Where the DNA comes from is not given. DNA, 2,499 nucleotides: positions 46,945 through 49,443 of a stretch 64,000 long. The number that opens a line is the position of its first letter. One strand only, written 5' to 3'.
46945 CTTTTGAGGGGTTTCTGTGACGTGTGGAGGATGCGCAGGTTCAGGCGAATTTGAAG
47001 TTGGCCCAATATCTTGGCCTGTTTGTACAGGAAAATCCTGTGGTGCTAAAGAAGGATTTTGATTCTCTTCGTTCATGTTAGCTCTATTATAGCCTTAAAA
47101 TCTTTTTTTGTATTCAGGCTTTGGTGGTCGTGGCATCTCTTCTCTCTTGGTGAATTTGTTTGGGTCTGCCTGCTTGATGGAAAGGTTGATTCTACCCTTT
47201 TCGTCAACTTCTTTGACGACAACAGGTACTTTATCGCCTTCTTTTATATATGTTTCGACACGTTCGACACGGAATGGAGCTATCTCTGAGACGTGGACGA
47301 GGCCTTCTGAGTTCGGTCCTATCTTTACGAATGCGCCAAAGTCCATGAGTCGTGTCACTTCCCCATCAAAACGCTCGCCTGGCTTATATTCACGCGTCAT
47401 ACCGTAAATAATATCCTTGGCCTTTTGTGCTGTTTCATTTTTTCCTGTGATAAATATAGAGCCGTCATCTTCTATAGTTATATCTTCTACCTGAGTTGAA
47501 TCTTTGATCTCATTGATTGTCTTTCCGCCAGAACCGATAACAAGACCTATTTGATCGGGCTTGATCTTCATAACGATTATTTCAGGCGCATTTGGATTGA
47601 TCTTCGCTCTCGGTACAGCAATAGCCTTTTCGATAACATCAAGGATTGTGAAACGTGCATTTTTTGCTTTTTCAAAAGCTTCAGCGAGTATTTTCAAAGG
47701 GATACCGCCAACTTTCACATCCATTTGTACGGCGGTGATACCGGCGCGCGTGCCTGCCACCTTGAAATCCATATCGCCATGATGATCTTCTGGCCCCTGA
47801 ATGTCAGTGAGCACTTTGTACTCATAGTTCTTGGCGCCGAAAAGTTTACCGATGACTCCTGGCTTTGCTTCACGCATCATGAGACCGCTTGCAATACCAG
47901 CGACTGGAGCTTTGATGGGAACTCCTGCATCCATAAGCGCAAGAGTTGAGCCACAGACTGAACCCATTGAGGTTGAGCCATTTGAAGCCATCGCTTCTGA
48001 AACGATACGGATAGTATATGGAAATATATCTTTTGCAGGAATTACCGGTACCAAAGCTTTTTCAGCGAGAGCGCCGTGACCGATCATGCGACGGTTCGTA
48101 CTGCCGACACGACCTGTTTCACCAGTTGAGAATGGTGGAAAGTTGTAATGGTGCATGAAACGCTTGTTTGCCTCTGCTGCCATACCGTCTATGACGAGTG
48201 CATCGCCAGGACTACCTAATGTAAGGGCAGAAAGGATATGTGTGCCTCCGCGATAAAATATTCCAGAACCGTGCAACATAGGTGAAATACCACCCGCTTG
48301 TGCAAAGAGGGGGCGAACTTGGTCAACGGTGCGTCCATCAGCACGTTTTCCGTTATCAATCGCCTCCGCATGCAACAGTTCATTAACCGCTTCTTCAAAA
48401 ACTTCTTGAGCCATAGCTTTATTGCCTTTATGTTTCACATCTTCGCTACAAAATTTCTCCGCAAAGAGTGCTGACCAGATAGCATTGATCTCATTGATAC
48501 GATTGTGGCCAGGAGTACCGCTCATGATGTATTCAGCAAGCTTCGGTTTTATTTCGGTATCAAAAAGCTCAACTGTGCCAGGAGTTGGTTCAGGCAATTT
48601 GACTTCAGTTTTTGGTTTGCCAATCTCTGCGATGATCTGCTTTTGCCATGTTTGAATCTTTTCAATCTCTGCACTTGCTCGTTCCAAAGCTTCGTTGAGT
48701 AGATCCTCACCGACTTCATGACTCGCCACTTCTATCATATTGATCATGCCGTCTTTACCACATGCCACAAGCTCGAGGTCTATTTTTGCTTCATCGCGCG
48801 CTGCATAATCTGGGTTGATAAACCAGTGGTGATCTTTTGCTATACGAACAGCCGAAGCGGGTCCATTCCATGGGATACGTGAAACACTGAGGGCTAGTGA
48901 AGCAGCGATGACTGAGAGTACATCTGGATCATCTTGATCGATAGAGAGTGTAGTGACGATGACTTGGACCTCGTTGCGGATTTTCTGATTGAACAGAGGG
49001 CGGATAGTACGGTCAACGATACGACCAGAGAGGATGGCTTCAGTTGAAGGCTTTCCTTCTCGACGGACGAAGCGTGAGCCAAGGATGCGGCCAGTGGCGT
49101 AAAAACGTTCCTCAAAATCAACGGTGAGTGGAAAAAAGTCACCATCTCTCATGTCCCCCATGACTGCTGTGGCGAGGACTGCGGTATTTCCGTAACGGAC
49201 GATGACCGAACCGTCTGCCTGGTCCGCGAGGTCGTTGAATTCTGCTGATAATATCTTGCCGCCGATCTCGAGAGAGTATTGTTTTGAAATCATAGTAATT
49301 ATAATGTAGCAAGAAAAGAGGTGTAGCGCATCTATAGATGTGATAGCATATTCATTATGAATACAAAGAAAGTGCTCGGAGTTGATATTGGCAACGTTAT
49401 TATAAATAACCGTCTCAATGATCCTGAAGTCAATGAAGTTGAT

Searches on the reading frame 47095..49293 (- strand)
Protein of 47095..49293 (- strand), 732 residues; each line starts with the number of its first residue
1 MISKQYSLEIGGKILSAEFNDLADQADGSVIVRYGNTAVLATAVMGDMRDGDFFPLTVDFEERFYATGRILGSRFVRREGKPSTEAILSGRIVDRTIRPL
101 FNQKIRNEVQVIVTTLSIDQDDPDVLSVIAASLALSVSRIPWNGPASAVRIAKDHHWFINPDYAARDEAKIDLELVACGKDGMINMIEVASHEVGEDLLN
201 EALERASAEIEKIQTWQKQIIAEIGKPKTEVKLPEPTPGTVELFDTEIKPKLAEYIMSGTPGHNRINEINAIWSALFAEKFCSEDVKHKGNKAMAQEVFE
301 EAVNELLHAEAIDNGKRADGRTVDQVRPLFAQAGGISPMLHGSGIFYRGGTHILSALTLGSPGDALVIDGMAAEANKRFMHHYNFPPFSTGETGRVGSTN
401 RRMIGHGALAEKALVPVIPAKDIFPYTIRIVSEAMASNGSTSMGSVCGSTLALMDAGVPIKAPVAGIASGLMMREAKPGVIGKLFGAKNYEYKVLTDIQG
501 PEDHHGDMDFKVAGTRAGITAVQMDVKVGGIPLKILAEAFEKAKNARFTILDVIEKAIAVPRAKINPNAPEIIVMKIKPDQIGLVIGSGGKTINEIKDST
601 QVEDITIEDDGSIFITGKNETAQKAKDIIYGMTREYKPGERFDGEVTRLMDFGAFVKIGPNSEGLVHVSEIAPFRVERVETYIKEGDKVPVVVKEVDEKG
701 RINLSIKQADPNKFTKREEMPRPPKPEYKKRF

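Call 3: search_protein_families(library=pfam, proteins=[window:47095-49293:-], max_evalue=0.1)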
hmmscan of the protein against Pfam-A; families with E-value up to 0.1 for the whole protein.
window:47095-49293:- (732 aa): 7 families
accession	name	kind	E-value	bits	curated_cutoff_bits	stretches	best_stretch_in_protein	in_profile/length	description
PF01138.27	RNase_PH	-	5e-47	160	25.5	2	16-141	6-130/130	3' exoribonuclease family, domain 1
PF00575.29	S1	-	1.7e-18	67.2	22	1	636-707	2-74/74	S1 RNA binding domain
PF00013.35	KH_1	-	2.9e-10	40.2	21.5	1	573-630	2-65/66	KH domain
PF03725.20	RNase_PH_C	-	0.00063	20.1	20.8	0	494-545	15-66/67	3' exoribonuclease family, domain 2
PF07650.23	KH_2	-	0.0016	18.6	22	1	564-601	19-55/78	KH domain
PF13083.13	KH_KhpA-B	-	0.013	15.8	32.1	1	571-594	29-52/73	KhpA/KhpB, KH domain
PF23459.1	S1_RRP5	-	0.021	15.8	27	1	636-698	1-63/72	RRP5 S1 domain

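Call 14: find_related_loci(query=window:47095-49293:-, collection=genome_contigs, flank=10000)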
Query window:47095-49293:- (732 aa) in genome_contigs; peptide patterns used: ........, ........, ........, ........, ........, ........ (x = any residue, [..] = any of these).
600 stretches matched a pattern (row limit reached: there are more); 599 encode a relative of the query (tblastn E <= 1e-3); the best 80 are kept; 80 distinct loci.
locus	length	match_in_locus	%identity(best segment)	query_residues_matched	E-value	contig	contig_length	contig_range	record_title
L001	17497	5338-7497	78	1-732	0e+0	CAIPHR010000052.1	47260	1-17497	uncultured bacterium isolate MJ-2014_bin-1666 genome assembly, contig: bin-1666:52/95, whole genome shotgun sequence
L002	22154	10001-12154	77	1-732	0e+0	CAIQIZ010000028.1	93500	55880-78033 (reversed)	uncultured bacterium isolate AM-2014_bin-3837 genome assembly, contig: bin-3837:28/31, whole genome shotgun sequence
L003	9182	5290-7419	76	1-732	0e+0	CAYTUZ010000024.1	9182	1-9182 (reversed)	MAG TPA_asm: uncultured Candidatus Saccharibacteria bacterium isolate binchicken_co50_16 genome assembly, contig: NODE_9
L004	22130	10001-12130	74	1-729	0e+0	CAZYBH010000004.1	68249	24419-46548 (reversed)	MAG TPA_asm: uncultured Candidatus Saccharibacteria bacterium isolate SRP257259_co1_236 genome assembly, contig: NODE_36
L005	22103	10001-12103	67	1-712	0e+0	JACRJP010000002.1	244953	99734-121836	MAG: Candidatus Taylorbacteria bacterium isolate NC_groundwater_1832_Pr3_B-0.1um_40_24 SR-2_scaffold_141_1491172, whole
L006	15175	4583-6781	64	1-732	0e+0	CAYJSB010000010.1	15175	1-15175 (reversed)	MAG TPA_asm: uncultured Candidatus Saccharibacteria bacterium isolate ERP125453_co1_310 genome assembly, contig: NODE_40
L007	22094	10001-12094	65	1-712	0e+0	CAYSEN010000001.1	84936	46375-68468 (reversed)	MAG TPA_asm: uncultured Candidatus Saccharibacteria bacterium isolate SRP342105_co1_265 genome assembly, contig: NODE_34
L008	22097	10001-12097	66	1-712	0e+0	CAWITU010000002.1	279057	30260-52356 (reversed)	MAG: uncultured bacterium isolate MFD01223.bin.2.44 genome assembly, contig: contig_20817, whole genome shotgun sequence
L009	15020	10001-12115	62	1-718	0e+0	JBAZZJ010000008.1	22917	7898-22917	MAG: Candidatus Paceibacterota bacterium isolate SO_2017_GW3_13 scaffold_1285_c1_OW296A_2017, whole genome shotgun seque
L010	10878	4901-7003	62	1-717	0e+0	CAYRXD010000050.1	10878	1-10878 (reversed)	MAG TPA_asm: uncultured Candidatus Saccharibacteria bacterium isolate binchicken_co125_168 genome assembly, contig: NODE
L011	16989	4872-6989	63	1-722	0e+0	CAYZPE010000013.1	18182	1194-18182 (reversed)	MAG TPA_asm: uncultured Candidatus Saccharibacteria bacterium isolate SRP128246_co1_519 genome assembly, contig: NODE_65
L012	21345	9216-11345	61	1-725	0e+0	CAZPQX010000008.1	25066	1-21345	MAG TPA_asm: uncultured Candidatus Saccharibacteria bacterium isolate SRP292972_co1_63 genome assembly, contig: NODE_932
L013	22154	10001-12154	61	1-717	0e+0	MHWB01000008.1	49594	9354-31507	MAG: Candidatus Zambryskibacteria bacterium RIFCSPLOWO2_01_FULL_39_39 rifcsplowo2_01_scaffold_3293, whole genome shotgun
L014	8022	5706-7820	61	1-721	0e+0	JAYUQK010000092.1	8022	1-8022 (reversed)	MAG: Candidatus Lloydbacteria bacterium isolate GL114_DN_metabinner_11 GL114_DN_metabinner_11_91, whole genome shotgun s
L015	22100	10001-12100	63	4-718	0e+0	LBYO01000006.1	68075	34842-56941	MAG: Parcubacteria group bacterium GW2011_GWA1_40_21 UT90_C0006, whole genome shotgun sequence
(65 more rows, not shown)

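Call 55: search_protein_families(library=pfam, alignment_id=A4, max_evalue=0.001)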
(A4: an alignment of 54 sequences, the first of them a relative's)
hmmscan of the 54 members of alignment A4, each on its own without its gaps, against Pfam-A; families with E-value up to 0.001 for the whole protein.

A. member 1, L006:4037-4408:- (123 aa): 0 families

B. families by the number of members that match (of 54 scanned): 49 families (the first 25 are shown)
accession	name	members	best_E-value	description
PF04332.21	DUF475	4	3.8e-92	Protein of unknown function (DUF475)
PF03741.22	TerC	4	1.7e-14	Integral membrane protein TerC family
PF01978.25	TrmB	2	1.8e-11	Sugar-specific transcriptional regulator TrmB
PF13401.12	AAA_22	2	2.6e-08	AAA domain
PF21294.4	Polysacc_lyase_14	1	1.4e-39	Polysaccharide lyase 14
PF05656.20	DUF805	1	6.2e-32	Protein of unknown function (DUF805)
PF05970.20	PIF1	1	5.4e-31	PIF1-like helicase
PF13793.12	Pribosyltran_N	1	3e-27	N-terminal domain of ribose phosphate pyrophosphokinase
PF00717.28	Peptidase_S24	1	6.5e-19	Peptidase S24-like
PF12680.13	SnoaL_2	1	2.5e-18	SnoaL-like domain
PF08545.16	ACP_syn_III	1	2.9e-18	3-Oxoacyl-[acyl-carrier-protein (ACP)] synthase III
PF08541.16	ACP_syn_III_C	1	7.8e-17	3-Oxoacyl-[acyl-carrier-protein (ACP)] synthase III C terminal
PF03331.19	LpxC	1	8.1e-17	UDP-3-O-acyl N-acetylglycosamine deacetylase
PF14493.12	HTH_40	1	9e-16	Helix-turn-helix domain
PF13245.12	AAA_19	1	1.7e-15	AAA domain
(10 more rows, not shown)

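Call 56: search_protein_families(library=padloc, alignment_id=A4, max_evalue=0.00001)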
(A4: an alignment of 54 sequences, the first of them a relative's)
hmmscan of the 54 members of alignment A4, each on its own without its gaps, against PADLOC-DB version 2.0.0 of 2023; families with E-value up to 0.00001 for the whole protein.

A. member 1, L006:4037-4408:- (123 aa): 0 families

B. families by the number of members that match (of 54 scanned): 9 families
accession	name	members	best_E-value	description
PDLC04920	PDC-S13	1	1.3e-111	-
PDLC04841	PDC-S04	1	2.1e-18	-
PDLC05064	PDC-S68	1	6e-18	-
PDLC01148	RecD_like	1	8.2e-16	RecD/Tra ATPase fused to N-terminal HHH domain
PDLC01734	typeIV_RecD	1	4.8e-15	RecD_0_IVD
PDLC05065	PDC-S68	1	1.5e-13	-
PDLC05066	PDC-S68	1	2.3e-10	-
PDLC04476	PDC-M16A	1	3.6e-09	-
PDLC04475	PDC-M16A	1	3.2e-08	-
